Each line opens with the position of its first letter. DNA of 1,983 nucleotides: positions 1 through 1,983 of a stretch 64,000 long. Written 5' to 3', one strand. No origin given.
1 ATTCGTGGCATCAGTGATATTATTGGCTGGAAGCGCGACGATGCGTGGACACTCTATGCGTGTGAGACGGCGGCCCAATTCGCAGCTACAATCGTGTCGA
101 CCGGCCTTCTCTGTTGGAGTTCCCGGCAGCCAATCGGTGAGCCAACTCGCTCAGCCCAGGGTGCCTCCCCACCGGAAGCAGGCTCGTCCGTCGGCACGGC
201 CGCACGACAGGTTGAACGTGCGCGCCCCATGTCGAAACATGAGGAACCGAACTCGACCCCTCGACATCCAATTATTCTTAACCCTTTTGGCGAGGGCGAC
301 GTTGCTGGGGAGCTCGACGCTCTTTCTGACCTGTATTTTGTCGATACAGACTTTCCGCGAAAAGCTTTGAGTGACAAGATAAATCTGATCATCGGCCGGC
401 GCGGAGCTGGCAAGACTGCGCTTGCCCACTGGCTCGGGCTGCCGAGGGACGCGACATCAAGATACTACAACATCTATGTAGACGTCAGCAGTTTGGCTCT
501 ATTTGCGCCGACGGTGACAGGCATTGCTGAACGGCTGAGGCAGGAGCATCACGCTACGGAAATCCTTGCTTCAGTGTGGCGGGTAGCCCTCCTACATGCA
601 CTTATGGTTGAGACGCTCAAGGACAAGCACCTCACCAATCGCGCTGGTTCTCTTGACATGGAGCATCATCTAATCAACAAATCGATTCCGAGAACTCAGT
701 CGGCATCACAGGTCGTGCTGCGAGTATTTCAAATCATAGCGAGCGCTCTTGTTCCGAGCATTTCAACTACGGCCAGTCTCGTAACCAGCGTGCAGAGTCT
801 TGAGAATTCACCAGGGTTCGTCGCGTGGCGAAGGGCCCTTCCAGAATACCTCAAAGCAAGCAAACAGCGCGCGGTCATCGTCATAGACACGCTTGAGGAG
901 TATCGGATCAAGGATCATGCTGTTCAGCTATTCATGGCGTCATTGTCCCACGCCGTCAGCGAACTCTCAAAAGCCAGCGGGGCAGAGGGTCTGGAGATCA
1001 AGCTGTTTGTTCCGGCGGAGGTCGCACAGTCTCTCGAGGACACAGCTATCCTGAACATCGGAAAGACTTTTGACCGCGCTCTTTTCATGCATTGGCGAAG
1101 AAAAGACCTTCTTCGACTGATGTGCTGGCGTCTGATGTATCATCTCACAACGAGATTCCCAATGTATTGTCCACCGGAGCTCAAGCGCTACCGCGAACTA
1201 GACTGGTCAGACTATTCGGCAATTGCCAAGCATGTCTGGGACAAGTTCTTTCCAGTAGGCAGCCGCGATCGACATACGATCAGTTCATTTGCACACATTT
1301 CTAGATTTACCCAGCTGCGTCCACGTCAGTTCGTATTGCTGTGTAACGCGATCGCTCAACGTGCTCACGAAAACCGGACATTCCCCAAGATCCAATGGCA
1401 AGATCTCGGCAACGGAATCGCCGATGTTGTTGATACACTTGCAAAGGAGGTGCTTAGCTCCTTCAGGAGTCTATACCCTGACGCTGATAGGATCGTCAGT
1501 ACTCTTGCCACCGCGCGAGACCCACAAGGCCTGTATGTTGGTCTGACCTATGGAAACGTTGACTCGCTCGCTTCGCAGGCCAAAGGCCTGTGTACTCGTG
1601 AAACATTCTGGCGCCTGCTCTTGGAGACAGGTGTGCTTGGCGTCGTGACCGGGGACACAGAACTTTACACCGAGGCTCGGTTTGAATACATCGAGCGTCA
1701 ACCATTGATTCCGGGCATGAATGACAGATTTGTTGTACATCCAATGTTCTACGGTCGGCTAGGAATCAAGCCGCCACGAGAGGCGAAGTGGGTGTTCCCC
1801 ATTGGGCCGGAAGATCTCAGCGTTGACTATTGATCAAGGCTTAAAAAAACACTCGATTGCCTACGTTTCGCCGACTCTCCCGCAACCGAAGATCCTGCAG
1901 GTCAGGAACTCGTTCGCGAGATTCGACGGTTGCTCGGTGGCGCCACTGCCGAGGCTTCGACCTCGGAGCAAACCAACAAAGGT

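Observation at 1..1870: Low-GC island encoding a P-loop NTPase, possibly the 3' part of a larger horizontally acquired defence/Abi-like gene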

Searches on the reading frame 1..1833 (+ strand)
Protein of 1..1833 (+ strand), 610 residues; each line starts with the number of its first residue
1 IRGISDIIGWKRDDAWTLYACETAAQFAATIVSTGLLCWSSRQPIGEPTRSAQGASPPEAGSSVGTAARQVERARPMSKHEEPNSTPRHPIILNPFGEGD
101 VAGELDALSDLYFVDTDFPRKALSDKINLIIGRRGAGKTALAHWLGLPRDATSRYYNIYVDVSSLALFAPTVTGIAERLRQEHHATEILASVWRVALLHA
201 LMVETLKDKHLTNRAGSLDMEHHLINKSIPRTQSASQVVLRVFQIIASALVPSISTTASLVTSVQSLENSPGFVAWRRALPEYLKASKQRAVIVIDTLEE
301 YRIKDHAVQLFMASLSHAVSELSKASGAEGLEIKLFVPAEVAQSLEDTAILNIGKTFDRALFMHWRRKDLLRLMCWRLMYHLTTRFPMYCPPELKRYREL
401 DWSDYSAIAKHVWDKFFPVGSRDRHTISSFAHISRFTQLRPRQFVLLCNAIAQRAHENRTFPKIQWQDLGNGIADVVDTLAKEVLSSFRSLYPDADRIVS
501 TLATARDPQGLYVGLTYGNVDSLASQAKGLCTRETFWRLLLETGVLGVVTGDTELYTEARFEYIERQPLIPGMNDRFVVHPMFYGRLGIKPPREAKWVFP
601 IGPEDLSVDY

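Call 4: search_protein_families(library=pfam, proteins=[window:1-1833:+], max_evalue=1)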
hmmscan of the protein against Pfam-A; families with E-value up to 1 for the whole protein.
window:1-1833:+ (610 aa): 5 families
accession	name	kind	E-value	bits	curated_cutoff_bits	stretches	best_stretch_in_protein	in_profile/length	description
PF13191.12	AAA_16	-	0.00038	21.4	32.6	1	129-316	28-156/167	AAA ATPase domain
PF13401.12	AAA_22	-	0.0095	16.7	27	1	126-186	6-69/130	AAA domain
PF24883.2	NPHP3_N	-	0.011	16.4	24.8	1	218-318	51-153/164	Nephrocystin 3, N-terminal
PF24389.1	ORC-CDC6-like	-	0.21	10.7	27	0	112-141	19-48/571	ORC-CDC6-like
PF13476.12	AAA_23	-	0.22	12.6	27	1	123-141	17-35/201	AAA domain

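Call 5: search_protein_families(library=padloc, proteins=[window:1-1833:+], max_evalue=1)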
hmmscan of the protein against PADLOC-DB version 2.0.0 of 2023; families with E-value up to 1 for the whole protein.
window:1-1833:+ (610 aa): 5 families
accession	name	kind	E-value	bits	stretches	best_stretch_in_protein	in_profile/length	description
PDLC04561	PDC-M28C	-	1.3e-06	25.5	2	237-380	121-257/480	-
PDLC04140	mad8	-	0.031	11.8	1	126-304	28-206/314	mads_8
PDLC04244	PDC-M01A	-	0.036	10.9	1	113-141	177-206/482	-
PDLC04213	HEC-02A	-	0.04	11.4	1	122-145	20-43/337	-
PDLC04214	HEC-02A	-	0.053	10.8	1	125-142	22-39/338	-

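Call 6: search_protein_families(library=ncbifam, proteins=[window:1-1833:+], max_evalue=1)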
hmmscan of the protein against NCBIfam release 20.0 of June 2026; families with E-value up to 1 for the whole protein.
window:1-1833:+ (610 aa): 3 families
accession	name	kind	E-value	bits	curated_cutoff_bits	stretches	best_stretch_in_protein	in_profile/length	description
NF047389.1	ATPase_Sll1717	subfamily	4.1e-45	154.7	75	1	96-584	1-451/454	P-loop ATPase, Sll1717 family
NF053860.1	DS41_1_antiphage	equivalog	2.5e-05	23.4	370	1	94-144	5-58/448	anti-phage protein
NF045780.1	TrlF_fam_ATP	equivalog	0.29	9.8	350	1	123-147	307-331/944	TrlF family AAA-like ATPase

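Call 7: find_encoding_contigs(protein=window:229-1830:+, flank=10000, max_places=6)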
Protein window:229-1830:+ (534 aa): no gene with exactly this product is on record in the collection.

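Call 9: find_encoding_contigs(protein=window:94-1830:+, flank=10000, max_places=6)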
Protein window:94-1830:+ (579 aa): no gene with exactly this product is on record in the collection.

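Call 10: find_homologous_proteins(query=window:229-1830:+)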
Query window:229-1830:+ (534 aa): 33 proteins with E <= 0.001 among 8000 candidates.
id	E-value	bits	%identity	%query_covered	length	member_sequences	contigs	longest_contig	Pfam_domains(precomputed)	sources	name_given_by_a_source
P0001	0.0e+0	1216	100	100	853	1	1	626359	PF01048.27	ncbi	ncbi:MAG: hypothetical protein U0441_06040 [Polyangiaceae bacterium]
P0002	2.4e-263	893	74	99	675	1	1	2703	PF19957.6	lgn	-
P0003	4.2e-199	681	58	99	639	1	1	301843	PF19955.6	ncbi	ncbi:MAG: effector-associated domain EAD1-containing protein [Polyangiales bacterium]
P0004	1.3e-114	402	41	97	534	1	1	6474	-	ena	-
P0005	4.9e-94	334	38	96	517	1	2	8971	PF13191.13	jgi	jgi:hypothetical protein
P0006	3.3e-89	318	35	96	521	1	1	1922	-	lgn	-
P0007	6.1e-79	284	33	98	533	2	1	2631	-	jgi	jgi:hypothetical protein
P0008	7.2e-77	277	31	97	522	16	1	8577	-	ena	-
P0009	1.8e-75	273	34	99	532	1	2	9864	-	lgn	-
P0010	1.3e-74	270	33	97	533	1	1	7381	-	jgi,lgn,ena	-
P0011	1.3e-57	214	31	95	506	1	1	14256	PF13191.13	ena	-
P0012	1.2e-52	197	30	94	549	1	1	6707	-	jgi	jgi:hypothetical protein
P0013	1.0e-51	194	30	93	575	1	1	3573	-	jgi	jgi:archaellum biogenesis ATPase FlaH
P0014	1.2e-51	194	29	93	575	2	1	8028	-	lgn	-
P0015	1.3e-51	194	30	93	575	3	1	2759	-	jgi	-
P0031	1.7e-47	180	29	95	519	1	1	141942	-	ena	-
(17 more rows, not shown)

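Call 12: find_encoding_contigs(protein=P0001, flank=10000, max_places=4)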
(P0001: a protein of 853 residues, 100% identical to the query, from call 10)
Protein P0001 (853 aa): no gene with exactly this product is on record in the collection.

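Call 14: search_protein_families(library=pfam, proteins=[P0001, P0002, P0003, P0004, P0005, P0013, P0031], max_evalue=0.01)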
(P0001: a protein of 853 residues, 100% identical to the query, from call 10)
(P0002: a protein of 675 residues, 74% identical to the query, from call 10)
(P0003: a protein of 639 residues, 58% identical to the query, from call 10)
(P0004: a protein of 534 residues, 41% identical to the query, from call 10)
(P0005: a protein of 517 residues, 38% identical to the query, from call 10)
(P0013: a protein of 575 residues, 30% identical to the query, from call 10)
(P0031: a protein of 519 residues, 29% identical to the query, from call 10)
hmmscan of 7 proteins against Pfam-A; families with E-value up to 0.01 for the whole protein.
P0001 (853 aa): 3 families
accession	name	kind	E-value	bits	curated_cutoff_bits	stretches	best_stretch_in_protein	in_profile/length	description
PF01048.26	PNP_UDP_1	-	4.4e-13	49.6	25.1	1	53-271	43-224/233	Phosphorylase superfamily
PF06516.17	NUP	-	0.0002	21.1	27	1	7-113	3-108/313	Purine nucleoside permease (NUP)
PF13191.12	AAA_16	-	0.00068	20.6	32.6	1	372-559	28-156/167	AAA ATPase domain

P0002 (675 aa): 4 families
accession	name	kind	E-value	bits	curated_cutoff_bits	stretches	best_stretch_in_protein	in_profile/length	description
PF19957.5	EAD5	-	2e-14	54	27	1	6-97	4-97/135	Effector-associated domain 5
PF13191.12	AAA_16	-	4.3e-05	24.5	32.6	1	195-381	28-156/167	AAA ATPase domain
PF24883.2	NPHP3_N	-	0.00039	21.1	24.8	1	299-382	66-152/164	Nephrocystin 3, N-terminal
PF13401.12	AAA_22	-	0.008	16.9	27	0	193-261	7-65/130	AAA domain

P0003 (639 aa): 2 families
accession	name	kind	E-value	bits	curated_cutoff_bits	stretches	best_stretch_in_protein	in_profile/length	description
PF19955.5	EAD1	-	9e-09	36.1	24.2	1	6-91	5-89/90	Effector-associated domain 1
PF13191.12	AAA_16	-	0.0081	17.1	32.6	0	159-335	28-149/167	AAA ATPase domain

P0004 (534 aa): 3 families
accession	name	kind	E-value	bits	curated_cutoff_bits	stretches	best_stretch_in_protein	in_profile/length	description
PF13191.12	AAA_16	-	2.8e-05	25.1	32.6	1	41-232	25-156/167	AAA ATPase domain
PF06745.19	ATPase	-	0.00081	19.3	26.6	1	30-81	9-60/231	KaiC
PF13401.12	AAA_22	-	0.002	18.9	27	0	42-100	7-64/130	AAA domain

P0005 (517 aa): 2 families
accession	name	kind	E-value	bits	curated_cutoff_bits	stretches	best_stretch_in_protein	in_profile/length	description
PF13191.12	AAA_16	-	7.2e-06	27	32.6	1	32-230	19-157/167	AAA ATPase domain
PF20720.3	nSTAND3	-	0.0017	18.5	27.2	0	35-86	17-62/155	Novel STAND NTPase 3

P0013 (575 aa): 2 families
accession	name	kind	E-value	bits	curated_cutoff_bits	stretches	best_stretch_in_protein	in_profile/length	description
PF24883.2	NPHP3_N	-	0.00018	22.2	24.8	0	174-240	37-102/164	Nephrocystin 3, N-terminal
PF24389.1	ORC-CDC6-like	-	0.005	16.1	27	0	89-131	17-58/571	ORC-CDC6-like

P0031 (519 aa): 1 family
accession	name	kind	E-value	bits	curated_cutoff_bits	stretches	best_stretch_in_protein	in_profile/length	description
PF06414.18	Zeta_toxin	-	9.5e-05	22.4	22.3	1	36-99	10-75/199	Zeta toxin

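Call 15: search_protein_families(library=ncbifam, proteins=[P0001, P0002, P0003, P0004, P0013, P0031], max_evalue=0.01)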
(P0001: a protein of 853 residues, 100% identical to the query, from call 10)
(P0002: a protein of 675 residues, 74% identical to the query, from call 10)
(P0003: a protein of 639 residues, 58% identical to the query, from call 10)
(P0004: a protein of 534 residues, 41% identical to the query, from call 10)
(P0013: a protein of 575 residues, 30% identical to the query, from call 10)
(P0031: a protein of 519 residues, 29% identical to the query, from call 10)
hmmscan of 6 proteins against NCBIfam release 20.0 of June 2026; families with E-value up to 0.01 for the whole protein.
P0001 (853 aa): 10 families
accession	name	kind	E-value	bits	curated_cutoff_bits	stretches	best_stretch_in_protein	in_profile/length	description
NF047389.1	ATPase_Sll1717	subfamily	1.1e-44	153.3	75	1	339-827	1-451/454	P-loop ATPase, Sll1717 family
NF004079.0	PRK05584.1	equivalog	2.3e-14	53.5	169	1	51-275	42-223/232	5'-methylthioadenosine/adenosylhomocysteine nucleosidase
TIGR03664.1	fut_nucase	equivalog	4.5e-10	39.6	124.7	1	222-272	174-225/228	futalosine hydrolase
TIGR01704.1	MTA_SAH-Nsdase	equivalog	3.4e-06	26.8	73.8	1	196-256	144-204/229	5'-methylthioadenosine/S-adenosylhomocysteine nucleosidase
NF053860.1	DS41_1_antiphage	equivalog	7.1e-05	21.9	370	0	337-387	5-58/448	anti-phage protein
NF006087.0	PRK08236.1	equivalog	8.3e-05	22.4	213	1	221-263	159-202/219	futalosine hydrolase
NF011286.0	PRK14697.1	equivalog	0.00013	21.6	260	0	194-276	141-221/233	bifunctional 5'-methylthioadenosine/S-adenosylhomocysteine nucleosidase/phosphatase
TIGR03468.1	HpnG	hypoth_equivalog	0.00024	20.7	187.1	1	182-250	87-157/212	hopanoid-associated phosphorylase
NF005213.0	PRK06698.1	equivalog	0.0023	16.8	768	0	194-284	141-229/459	bifunctional 5'-methylthioadenosine/S-adenosylhomocysteine nucleosidase/phosphatase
TIGR01705.1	MTA_SAH-nuc-hyp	equivalog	0.008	16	152.2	0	221-262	144-186/212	5'-methylthioadenosine/S-adenosylhomocysteine nucleosidase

P0002 (675 aa): 2 families
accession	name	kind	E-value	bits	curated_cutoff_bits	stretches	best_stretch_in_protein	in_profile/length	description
NF047389.1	ATPase_Sll1717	subfamily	5.1e-42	144.5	75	1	162-649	1-451/454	P-loop ATPase, Sll1717 family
NF053860.1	DS41_1_antiphage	equivalog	0.00021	20.4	370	0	161-211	6-59/448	anti-phage protein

P0003 (639 aa): 2 families
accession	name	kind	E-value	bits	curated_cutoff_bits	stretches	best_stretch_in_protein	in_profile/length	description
NF047389.1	ATPase_Sll1717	subfamily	7.1e-46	157.2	75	1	126-616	1-454/454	P-loop ATPase, Sll1717 family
NF053860.1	DS41_1_antiphage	equivalog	0.00048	19.2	370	0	146-172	30-56/448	anti-phage protein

P0004 (534 aa): 2 families
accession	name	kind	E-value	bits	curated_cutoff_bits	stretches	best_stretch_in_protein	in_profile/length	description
NF047389.1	ATPase_Sll1717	subfamily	7.8e-52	176.9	75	1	11-507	1-453/454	P-loop ATPase, Sll1717 family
NF053860.1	DS41_1_antiphage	equivalog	2.3e-09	36.8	370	1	18-75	14-73/448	anti-phage protein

P0013 (575 aa): 3 families
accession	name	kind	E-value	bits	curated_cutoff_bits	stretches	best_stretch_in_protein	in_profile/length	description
NF047389.1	ATPase_Sll1717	subfamily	1.3e-52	179.5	75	1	71-548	1-454/454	P-loop ATPase, Sll1717 family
NF053860.1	DS41_1_antiphage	equivalog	5.6e-08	32.2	370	1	69-141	5-75/448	anti-phage protein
NF033453.1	BREX_3_BrxF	hypoth_equivalog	0.0068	16.1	50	0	101-167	12-70/149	BREX-3 system P-loop-containing protein BrxF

P0031 (519 aa): 2 families
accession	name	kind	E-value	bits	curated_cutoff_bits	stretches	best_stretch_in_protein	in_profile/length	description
NF047389.1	ATPase_Sll1717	subfamily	1.8e-44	152.6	75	1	8-484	1-450/454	P-loop ATPase, Sll1717 family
NF053860.1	DS41_1_antiphage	equivalog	1.2e-08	34.4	370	1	5-91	4-88/448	anti-phage protein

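Call 17: find_related_loci(query=A1, collection=genome_contigs, flank=10000)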
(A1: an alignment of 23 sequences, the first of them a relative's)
Query A1 (853 aa) in genome_contigs; peptide patterns used: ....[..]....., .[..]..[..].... (x = any residue, [..] = any of these).
301 stretches matched a pattern; 187 encode a relative of the query (tblastn E <= 1e-3); the best 80 are kept; 80 distinct loci.
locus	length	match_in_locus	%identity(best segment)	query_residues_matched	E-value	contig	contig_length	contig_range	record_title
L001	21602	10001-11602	32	304-849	4e-83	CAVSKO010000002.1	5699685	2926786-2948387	MAG: Blastocatellia bacterium isolate MFD09212.bin.1.217 genome assembly, contig: contig_268, whole genome shotgun seque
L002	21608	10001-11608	31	304-850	1e-81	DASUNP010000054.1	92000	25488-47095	MAG TPA_asm: Blastocatellia bacterium isolate SMAG_U1603 k141_895641, whole genome shotgun sequence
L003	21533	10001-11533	31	335-850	5e-80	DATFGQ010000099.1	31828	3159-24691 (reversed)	MAG TPA_asm: Blastocatellia bacterium isolate SMAG_U8667 k141_1136998, whole genome shotgun sequence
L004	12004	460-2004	31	325-844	2e-59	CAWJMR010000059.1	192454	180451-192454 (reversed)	MAG: uncultured Gemmatimonadaceae bacterium isolate MFD02832.bin.1.173 genome assembly, contig: contig_8920, whole genom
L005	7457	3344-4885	29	316-847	2e-58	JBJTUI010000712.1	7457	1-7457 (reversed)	MAG: Elainella sp. isolate samp_4445_semibin_379 samp_4445_1331677, whole genome shotgun sequence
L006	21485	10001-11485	30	336-847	2e-57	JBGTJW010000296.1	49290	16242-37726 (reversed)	MAG: Stenomitos sp. isolate JTS-RE299 k141_5399158, whole genome shotgun sequence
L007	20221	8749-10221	32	334-837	1e-57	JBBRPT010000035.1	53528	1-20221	MAG: Leptolyngbyales cyanobacterium isolate metawrap_la1_101 W_la1_101_k141_1044028L_53528_cov_22.0150, whole genome sho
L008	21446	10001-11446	32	333-827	3e-57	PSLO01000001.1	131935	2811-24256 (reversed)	MAG: Leptolyngbya sp. ERB_1_1 isolate ERB_1_2 NODE_46_length_131935_cov_2.741135, whole genome shotgun sequence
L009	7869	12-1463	29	349-853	5e-57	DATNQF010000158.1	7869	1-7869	MAG TPA_asm: Trichocoleus sp. isolate SMAG_U16500 k141_76789, whole genome shotgun sequence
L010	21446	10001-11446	29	336-832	5e-57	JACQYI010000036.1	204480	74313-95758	MAG: Oscillatoriophycideae cyanobacterium NC_groundwater_1537_Pr4_S-0.65um_50_18 SR1-18-Sp65_coassembly_scaffold_322707,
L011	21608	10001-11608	29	296-844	1e-56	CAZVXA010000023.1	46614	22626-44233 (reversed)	MAG TPA_asm: uncultured bacterium isolate SRP319275_co3_141 genome assembly, contig: NODE_968_length_46614_cov_84.420391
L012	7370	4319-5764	29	336-832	1e-56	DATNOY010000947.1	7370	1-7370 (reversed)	MAG TPA_asm: Coleofasciculaceae cyanobacterium isolate SMAG_U16467 k141_2298894, whole genome shotgun sequence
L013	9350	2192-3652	30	336-836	2e-56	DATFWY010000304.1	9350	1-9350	MAG TPA_asm: Blastocatellia bacterium isolate SMAG_U9503 k141_19795077, whole genome shotgun sequence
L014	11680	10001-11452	30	336-833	4e-56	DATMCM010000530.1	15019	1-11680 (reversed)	MAG TPA_asm: Blastocatellia bacterium isolate SMAG_U13382 k141_244712, whole genome shotgun sequence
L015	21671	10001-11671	28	282-830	4e-56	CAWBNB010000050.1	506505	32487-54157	MAG: uncultured beta proteobacterium isolate MFD02242.bin.1.340 genome assembly, contig: contig_5168, whole genome shotg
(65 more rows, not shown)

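Call 20: find_encoding_contigs(protein=P0003, flank=10000, max_places=3)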
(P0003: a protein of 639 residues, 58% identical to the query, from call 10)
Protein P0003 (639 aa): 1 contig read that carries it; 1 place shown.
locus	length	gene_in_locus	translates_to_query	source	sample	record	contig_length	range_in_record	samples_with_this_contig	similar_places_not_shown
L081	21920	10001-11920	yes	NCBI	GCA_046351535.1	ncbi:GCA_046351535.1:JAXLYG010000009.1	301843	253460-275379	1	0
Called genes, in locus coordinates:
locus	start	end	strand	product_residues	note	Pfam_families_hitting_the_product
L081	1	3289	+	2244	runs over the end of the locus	PF13385:Laminin_G_3, PF14200:RicinB_lectin_2 (faint), PF13385:Laminin_G_3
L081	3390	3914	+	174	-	-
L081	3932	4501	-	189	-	PF12762:DDE_Tnp_IS1595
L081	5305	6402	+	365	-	-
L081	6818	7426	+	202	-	-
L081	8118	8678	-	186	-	-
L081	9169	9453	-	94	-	PF02518:HATPase_c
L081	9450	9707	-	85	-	-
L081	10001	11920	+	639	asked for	PF19955:EAD1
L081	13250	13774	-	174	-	-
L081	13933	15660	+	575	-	-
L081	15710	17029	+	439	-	PF04932:Wzy_C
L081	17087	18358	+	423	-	-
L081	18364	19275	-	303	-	PF13640:2OG-FeII_Oxy_3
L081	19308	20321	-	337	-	PF10672:Methyltrans_SAM, PF03602:Cons_hypoth95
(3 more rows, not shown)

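Call 21: find_encoding_contigs(protein=P0002, flank=10000, max_places=3)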
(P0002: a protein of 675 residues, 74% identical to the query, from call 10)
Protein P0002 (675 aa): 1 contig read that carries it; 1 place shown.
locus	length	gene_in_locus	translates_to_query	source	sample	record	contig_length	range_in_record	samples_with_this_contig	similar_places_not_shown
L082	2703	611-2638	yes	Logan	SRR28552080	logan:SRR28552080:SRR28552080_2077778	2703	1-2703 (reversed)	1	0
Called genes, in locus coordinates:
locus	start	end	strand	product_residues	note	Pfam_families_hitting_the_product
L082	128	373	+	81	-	-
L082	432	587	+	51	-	-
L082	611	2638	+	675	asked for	PF19957:EAD5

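Call 25: list_cluster_members(proteins=[P0001])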
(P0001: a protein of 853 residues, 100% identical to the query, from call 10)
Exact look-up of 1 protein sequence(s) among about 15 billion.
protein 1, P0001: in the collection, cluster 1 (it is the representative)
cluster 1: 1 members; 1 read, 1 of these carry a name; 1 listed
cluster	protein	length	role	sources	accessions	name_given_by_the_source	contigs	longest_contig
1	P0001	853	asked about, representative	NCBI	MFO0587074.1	MAG: hypothetical protein U0441_06040 [Polyangiaceae bacterium]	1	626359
